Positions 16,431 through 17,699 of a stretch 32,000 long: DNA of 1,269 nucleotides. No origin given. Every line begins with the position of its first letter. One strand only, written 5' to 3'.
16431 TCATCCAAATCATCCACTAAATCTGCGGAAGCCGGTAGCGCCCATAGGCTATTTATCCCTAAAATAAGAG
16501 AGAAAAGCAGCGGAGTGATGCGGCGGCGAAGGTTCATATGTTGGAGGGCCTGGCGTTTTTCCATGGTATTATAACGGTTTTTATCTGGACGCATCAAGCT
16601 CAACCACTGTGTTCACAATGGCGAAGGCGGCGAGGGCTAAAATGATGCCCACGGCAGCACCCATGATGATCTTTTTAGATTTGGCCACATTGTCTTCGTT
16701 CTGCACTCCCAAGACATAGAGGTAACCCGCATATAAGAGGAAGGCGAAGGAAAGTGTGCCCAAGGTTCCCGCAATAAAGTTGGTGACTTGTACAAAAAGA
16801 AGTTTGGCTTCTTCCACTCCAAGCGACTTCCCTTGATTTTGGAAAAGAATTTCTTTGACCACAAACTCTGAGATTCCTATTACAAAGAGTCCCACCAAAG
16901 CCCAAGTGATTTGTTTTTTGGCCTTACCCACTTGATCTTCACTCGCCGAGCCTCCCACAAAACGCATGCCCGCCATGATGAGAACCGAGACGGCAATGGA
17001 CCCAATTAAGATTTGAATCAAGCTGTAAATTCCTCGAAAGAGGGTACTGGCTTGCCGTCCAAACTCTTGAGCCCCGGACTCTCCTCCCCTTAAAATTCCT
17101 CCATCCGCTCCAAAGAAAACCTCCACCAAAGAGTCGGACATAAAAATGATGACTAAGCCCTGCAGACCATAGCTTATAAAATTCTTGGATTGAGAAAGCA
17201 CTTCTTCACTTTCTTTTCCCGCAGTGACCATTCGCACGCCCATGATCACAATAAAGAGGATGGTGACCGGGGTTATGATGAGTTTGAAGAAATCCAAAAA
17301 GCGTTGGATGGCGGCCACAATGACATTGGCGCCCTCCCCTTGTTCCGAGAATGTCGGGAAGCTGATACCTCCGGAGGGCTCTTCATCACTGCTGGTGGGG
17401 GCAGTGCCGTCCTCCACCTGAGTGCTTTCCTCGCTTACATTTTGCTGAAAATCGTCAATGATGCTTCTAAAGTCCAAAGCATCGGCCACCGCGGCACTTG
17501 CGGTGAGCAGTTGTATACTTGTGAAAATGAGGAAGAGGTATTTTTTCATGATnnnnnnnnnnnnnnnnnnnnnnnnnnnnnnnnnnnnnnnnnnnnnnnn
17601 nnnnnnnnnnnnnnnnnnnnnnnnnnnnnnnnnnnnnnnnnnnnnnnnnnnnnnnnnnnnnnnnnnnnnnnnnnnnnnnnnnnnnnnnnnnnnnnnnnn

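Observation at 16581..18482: Two adjacent paralogs, each an intragenic triplication of a pilin-like hairpin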

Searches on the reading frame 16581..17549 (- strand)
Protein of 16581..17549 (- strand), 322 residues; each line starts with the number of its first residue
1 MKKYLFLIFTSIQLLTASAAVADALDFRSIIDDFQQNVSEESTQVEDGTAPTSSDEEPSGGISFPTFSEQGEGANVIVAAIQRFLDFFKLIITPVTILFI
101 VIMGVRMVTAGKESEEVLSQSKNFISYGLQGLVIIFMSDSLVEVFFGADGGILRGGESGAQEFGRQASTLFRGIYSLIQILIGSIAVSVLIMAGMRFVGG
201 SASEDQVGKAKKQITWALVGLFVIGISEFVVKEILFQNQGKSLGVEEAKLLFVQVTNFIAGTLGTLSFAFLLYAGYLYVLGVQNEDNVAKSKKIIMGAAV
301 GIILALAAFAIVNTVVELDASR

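Call 3: search_protein_families(library=pfam, proteins=[window:16581-17549:-], max_evalue=1)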
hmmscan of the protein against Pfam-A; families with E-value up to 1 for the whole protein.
window:16581-17549:- (322 aa): 3 families
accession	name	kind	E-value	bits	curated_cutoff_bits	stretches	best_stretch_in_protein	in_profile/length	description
PF18895.5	T4SS_pilin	-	4.4e-21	75.2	26.6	3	164-231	2-68/71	Type IV secretion system pilin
PF04893.22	Yip1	-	0.015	15.6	28.6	1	150-310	51-171/173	Yip1 domain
PF03142.21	Chitin_synth_2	-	0.17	10.9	27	1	84-142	400-457/527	Chitin synthase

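Call 43: search_protein_families(library=ncbifam, proteins=[window:16581-17549:-], max_evalue=0.01)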
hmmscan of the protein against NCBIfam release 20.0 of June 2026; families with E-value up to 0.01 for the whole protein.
window:16581-17549:- (322 aa): 1 family
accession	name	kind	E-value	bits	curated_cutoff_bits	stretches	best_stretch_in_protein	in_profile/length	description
NF045849.1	ICE_MMCAP2_0565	equivalog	4.8e-08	32.6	40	2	166-231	5-72/80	Mbov_0395 family pilin-like conjugal transfer protein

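Call 50: find_homologous_proteins(query=window:16581-17549:-, max_evalue=0.001)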
Query window:16581-17549:- (322 aa): 106 proteins with E <= 0.001 among 7503 candidates.
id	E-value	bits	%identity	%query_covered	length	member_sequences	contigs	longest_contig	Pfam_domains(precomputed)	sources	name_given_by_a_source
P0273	5.8e-193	657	100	100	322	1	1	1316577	PF18895.6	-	-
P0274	1.6e-152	525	76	100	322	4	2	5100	PF18895.6,PF04956.19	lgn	-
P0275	1.5e-149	515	74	100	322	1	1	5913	PF18895.6,PF04956.19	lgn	-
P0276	2.2e-145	501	75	100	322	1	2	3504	PF18895.6,PF04956.19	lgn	-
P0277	1.9e-143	495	72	100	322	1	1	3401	PF18895.6,PF04956.19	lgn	-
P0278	3.3e-143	494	75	94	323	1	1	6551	PF18895.6,PF04956.19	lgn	-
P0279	9.5e-143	493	70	100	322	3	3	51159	PF18895.6,PF04956.19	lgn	-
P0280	1.2e-140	486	73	97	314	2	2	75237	PF18895.6,PF04956.19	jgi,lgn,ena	-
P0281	2.6e-140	485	74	93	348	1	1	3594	PF18895.6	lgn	-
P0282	4.3e-140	484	71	100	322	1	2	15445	PF18895.6,PF04956.19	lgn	-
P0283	4.7e-138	477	75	93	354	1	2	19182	PF18895.6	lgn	-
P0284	7.1e-138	477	70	100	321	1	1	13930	PF18895.6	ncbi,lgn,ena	-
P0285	2.7e-137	475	72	93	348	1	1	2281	PF18895.6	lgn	-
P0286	2.8e-137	475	72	93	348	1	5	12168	PF18895.6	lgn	-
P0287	1.1e-136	473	72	93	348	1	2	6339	PF18895.6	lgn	-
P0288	1.1e-122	427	67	92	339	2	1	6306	PF18895.6,PF04956.19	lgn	-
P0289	2.8e-122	426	63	100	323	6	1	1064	PF18895.6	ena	-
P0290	1.6e-121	423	65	94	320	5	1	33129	PF18895.6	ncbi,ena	-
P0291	3.4e-121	422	66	93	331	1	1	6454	PF18895.6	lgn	-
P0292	2.6e-120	419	67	92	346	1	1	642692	PF18895.6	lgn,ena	-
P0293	4.2e-120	418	66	92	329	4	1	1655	PF18895.6,PF04956.19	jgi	-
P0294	1.1e-119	417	63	100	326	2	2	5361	PF18895.6,PF04956.19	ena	-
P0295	1.0e-113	397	59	100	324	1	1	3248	PF18895.6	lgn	-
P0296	3.0e-113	396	59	100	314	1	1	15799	PF18895.6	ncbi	-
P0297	1.8e-112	393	64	93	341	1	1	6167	PF18895.6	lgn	-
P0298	1.2e-111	391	60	100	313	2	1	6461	PF18895.6,PF04956.19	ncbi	-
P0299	5.9e-111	388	58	100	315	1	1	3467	PF18895.6,PF04956.19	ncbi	-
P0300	1.6e-110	387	58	100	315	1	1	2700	PF18895.6,PF04956.19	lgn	-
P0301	1.3e-109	384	59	100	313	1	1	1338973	PF18895.6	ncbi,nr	ncbi:hypothetical protein IPG41_07145 [Candidatus Peregrinibacteria bacterium]|nr:MAG: hypothetical 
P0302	1.8e-109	384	60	100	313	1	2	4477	PF18895.6,PF04956.19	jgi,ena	-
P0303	3.0e-109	383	58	100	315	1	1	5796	PF18895.6,PF04956.19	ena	-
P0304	1.6e-108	380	58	100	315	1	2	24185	PF18895.6,PF04956.19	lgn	-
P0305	2.2e-108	380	67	81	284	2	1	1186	PF18895.6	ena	-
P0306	2.2e-108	380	56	100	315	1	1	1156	PF18895.6,PF02322.21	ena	-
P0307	4.0e-108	379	59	100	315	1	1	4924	PF18895.6,PF04956.19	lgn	-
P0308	4.2e-108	379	61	93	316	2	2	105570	PF18895.6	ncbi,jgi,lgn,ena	-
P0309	6.4e-108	378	58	100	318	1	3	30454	PF18895.6,PF04956.19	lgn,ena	-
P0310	9.1e-108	378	58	100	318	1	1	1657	PF18895.6,PF04956.19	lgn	-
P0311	3.5e-106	373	60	93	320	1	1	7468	PF18895.6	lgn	-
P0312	1.5e-105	371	58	100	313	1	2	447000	PF18895.6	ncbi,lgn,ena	-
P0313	4.8e-105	369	56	100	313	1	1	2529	PF18895.6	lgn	-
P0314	5.3e-105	369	57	100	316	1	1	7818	PF18895.6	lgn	-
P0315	7.3e-105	368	55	100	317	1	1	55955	PF18895.6,PF04956.19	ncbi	-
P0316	1.4e-104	367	59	93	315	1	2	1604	PF18895.6,PF04956.19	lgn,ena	-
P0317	2.9e-104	366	58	93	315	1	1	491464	PF18895.6,PF04956.19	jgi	jgi:cytochrome bd-type quinol oxidase subunit 2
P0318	3.5e-104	366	57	100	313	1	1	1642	PF18895.6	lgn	-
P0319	3.7e-104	366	56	100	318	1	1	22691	PF18895.6,PF04956.19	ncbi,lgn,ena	-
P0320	3.8e-104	366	57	100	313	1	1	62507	PF18895.6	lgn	-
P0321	7.3e-104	365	59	95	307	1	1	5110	PF18895.6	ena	-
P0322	7.4e-104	365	58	96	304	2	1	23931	PF18895.6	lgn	-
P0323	9.0e-104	365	59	95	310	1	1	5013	PF18895.6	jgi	jgi:hypothetical protein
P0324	9.8e-104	365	59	93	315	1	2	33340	PF18895.6,PF04956.19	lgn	-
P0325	1.5e-103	364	56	100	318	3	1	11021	PF18895.6,PF04956.19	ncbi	-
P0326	3.4e-103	363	59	93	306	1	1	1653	PF18895.6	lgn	-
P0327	5.4e-103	362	58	96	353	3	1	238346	PF18895.6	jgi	jgi:type IV secretory pathway VirB2 component (pilin)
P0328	5.8e-103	362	59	91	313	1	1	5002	PF18895.6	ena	-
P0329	7.5e-103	362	56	100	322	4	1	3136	PF18895.6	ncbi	-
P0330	2.0e-102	360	58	95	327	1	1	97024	PF18895.6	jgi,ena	jgi:hypothetical protein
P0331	3.0e-102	360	53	100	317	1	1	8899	PF18895.6,PF04956.19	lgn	-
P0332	3.7e-102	360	58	93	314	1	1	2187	PF18895.6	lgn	-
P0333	4.0e-102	359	58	95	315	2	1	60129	PF18895.6,PF04956.19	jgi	-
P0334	4.1e-102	359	55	100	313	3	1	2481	PF18895.6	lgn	-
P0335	4.5e-102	359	58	94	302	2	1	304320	PF18895.6,PF04956.19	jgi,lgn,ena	-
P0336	4.9e-102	359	57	100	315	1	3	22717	PF18895.6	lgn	-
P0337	1.0e-101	358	59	92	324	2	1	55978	PF18895.6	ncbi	-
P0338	1.2e-101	358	55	100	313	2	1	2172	PF18895.6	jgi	jgi:hypothetical protein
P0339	1.3e-101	358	55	100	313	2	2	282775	PF18895.6,PF04956.19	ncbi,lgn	-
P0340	1.5e-101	358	54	100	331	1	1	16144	PF18895.6,PF04956.19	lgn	-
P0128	3.4e-101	356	58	93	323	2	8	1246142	PF18895.6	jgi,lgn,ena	-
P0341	4.1e-101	356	56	100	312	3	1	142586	PF18895.6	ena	-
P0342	6.5e-101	355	56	100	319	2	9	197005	PF18895.6,PF04956.19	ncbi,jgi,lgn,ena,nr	ncbi:hypothetical protein HOD30_00365 [Candidatus Peregrinibacteria bacterium]|jgi:type IV secretory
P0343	3.3e-100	353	57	100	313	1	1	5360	PF18895.6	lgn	-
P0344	3.5e-100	353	55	100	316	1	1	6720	PF18895.6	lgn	-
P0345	2.1e-99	350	57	94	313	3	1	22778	PF18895.6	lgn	-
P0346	3.0e-99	350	55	100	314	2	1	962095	PF18895.6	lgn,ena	-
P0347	4.9e-99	349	55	100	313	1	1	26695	PF18895.6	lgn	-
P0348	2.8e-98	347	54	100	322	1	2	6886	PF18895.6,PF04956.19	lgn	-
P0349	2.9e-98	347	56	100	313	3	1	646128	PF18895.6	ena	-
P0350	3.7e-98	346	54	100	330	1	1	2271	PF18895.6,PF04956.19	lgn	-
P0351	3.3e-96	340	53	100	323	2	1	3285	PF18895.6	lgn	-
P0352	4.0e-96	340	54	96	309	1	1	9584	PF18895.6,PF04956.19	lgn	-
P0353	8.4e-96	339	68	72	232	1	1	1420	PF18895.6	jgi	jgi:hypothetical protein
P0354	1.7e-95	338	53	100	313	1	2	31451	PF18895.6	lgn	-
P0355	1.8e-95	338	52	100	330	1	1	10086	PF18895.6,PF04956.19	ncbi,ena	-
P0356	2.6e-95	337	55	94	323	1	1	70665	PF18895.6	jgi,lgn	jgi:type IV secretory pathway VirB2 component (pilin)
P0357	8.8e-95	335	53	96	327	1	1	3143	PF18895.6,PF04956.19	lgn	-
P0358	7.7e-94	332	58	81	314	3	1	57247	PF18895.6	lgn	-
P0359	1.3e-93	331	54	95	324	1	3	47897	PF18895.6,PF04956.19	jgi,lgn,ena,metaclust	metaclust:\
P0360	5.2e-93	329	50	100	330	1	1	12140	PF18895.6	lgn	-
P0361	1.1e-92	328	52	100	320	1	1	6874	PF18895.6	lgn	-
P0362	5.5e-92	326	53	96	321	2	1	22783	PF18895.6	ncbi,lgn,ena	-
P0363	9.0e-92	325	54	93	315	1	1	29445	PF18895.6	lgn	-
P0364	1.7e-91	325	51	100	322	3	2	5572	PF18895.6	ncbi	-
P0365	6.7e-90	319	52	99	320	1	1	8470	PF18895.6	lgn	-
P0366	9.3e-90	319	50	100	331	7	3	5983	PF18895.6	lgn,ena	-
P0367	5.2e-89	316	52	93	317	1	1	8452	PF18895.6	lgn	-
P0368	1.4e-88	315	67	67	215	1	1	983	PF18895.6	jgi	-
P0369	2.3e-88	314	51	100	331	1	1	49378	PF18895.6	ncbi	-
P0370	2.6e-87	311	49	100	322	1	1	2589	PF18895.6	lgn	-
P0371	6.8e-87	309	50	99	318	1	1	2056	PF18895.6,PF04956.19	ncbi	-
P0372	1.8e-85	305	49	93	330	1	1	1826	PF18895.6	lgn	-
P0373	2.7e-82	294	51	95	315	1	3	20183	PF18895.6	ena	-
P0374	2.5e-51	193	40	84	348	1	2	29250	PF18895.6,PF04956.19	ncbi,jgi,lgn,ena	-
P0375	4.9e-46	175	36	87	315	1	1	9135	PF18895.6,PF04956.19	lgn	-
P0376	2.4e-45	173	37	85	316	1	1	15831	PF18895.6,PF02322.21,PF04956.19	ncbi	-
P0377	4.7e-41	159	34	90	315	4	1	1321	PF18895.6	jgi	jgi:cytochrome bd-type quinol oxidase subunit 2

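Call 62: predict_structure(alignment_id=A3)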
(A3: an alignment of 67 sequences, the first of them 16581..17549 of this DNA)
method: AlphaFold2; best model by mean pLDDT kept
length: 322 residues; sequences in the alignment: 67
mean_pLDDT: 75.4   pTM: 0.46
mean pLDDT of the five models: 75.4, 72.0, 70.5, 67.8, 65.7
residues with pLDDT >= 90: 16; 70-90: 215; 50-70: 66; < 50: 25
segments of 3 or more residues with pLDDT < 50: 49-51, 56-71, 319-322
pLDDT, mean of each block of 10 residues (from residue 1): 82 74 60 68 52 49 44 67 83 89 86 81 87 81 66 69 76 80 84 79 81 86 80 63 68 81 86 88 85 90 89 66 39
secondary structure, 60 per line:
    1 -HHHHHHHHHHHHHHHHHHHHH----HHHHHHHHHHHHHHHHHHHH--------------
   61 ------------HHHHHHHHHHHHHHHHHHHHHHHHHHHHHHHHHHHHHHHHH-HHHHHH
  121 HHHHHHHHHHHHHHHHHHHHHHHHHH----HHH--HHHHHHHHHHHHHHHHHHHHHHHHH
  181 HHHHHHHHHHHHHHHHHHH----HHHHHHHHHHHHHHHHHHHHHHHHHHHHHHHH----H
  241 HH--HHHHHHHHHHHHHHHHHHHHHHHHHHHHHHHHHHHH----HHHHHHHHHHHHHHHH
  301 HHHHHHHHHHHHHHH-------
elements in order: H2-22 H27-46 H73-113 H115-146 H156-199 H204-235 H245-280 H285-315

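Call 65: fold_search(model_id=the predicted structure, library=pdb)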
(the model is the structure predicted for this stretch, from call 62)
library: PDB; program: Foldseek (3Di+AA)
matches with E <= 10: 76; with E <= 0.001: 0
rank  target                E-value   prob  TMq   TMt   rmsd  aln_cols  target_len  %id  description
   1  4ons_A                9.5e-01  0.30  0.22  0.29  13.2       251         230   13  Structural and thermodynamic characterization of cadherin-beta-catenin-alpha-catenin complex formation (released 2014-04-09)
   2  9och_B                1.0e+00  0.18  0.19  0.12  23.3       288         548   13  Transporter associated with antigen processing (TAP) bound to the viral protein hUS6 in the outward-facing open state (released 2025-09-10)
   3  7qbc_A                1.2e+00  0.30  0.23  0.24  20.6       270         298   10  Structure of the GPCR dimer Ste2 in the inactive-like state bound to agonist (released 2022-03-16)
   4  8t4h_B                1.2e+00  0.14  0.19  0.13  24.3       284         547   12  Transporter associated with antigen processing (TAP) bound to the 8-mer peptide RRYQSTEL (released 2024-06-19)
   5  6cnn_A                1.8e+00  0.20  0.22  0.20  23.2       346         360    9  Cryo-EM structure of the human SK4/calmodulin channel complex in the Ca2+ bound state I (released 2018-05-02)
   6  8rrl_B                1.9e+00  0.07  0.14  0.17  20.7       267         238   13  14-3-3 sigma complexed with a phosphopeptide optimized for a Fusicoccin-mediated stabilization of the complex (released 2025-02-12)
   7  8ivz_A                2.2e+00  0.44  0.17  0.32  19.9       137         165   10  Crystal structure of talin R7 in complex with KANK1 KN motif (released 2023-11-08)
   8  8rrk_A                2.3e+00  0.08  0.15  0.19  20.4       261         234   13  14-3-3 sigma complexed with an optimized phosphopeptide (released 2025-02-12)
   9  6kzh_B                2.4e+00  0.08  0.14  0.19  22.2       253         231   13  14-3-3 protein in Complex with CIC S173 phosphorylated peptide (released 2020-09-30)
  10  9c3h_SB               2.5e+00  0.23  0.20  0.26  25.4       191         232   11  Structure of the CNOT3-bound human 80S ribosome with tRNA-ARG in the P-site. (released 2024-12-04)
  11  8ivz_B                2.7e+00  0.33  0.18  0.33  22.2       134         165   11  Crystal structure of talin R7 in complex with KANK1 KN motif (released 2023-11-08)
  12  7nxt_A                3.0e+00  0.06  0.14  0.18  19.5       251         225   13  14-3-3 sigma with RelA/p65 binding site pS45 and covalently bound TCF521-183 (released 2021-06-09)
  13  8or2_A                3.1e+00  0.04  0.13  0.07  24.0       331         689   10  CAND1-CUL1-RBX1-DCNL1 (released 2023-06-28)
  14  5n5r_A                3.3e+00  0.06  0.15  0.18  19.5       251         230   12  14-3-3 sigma in complex with TAZ pS89 peptide and fragment NV1 (released 2017-07-19)
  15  6yr6_A                3.4e+00  0.06  0.14  0.19  21.1       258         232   12  14-3-3 sigma in complex with hDM2-186 peptide (released 2021-11-03)
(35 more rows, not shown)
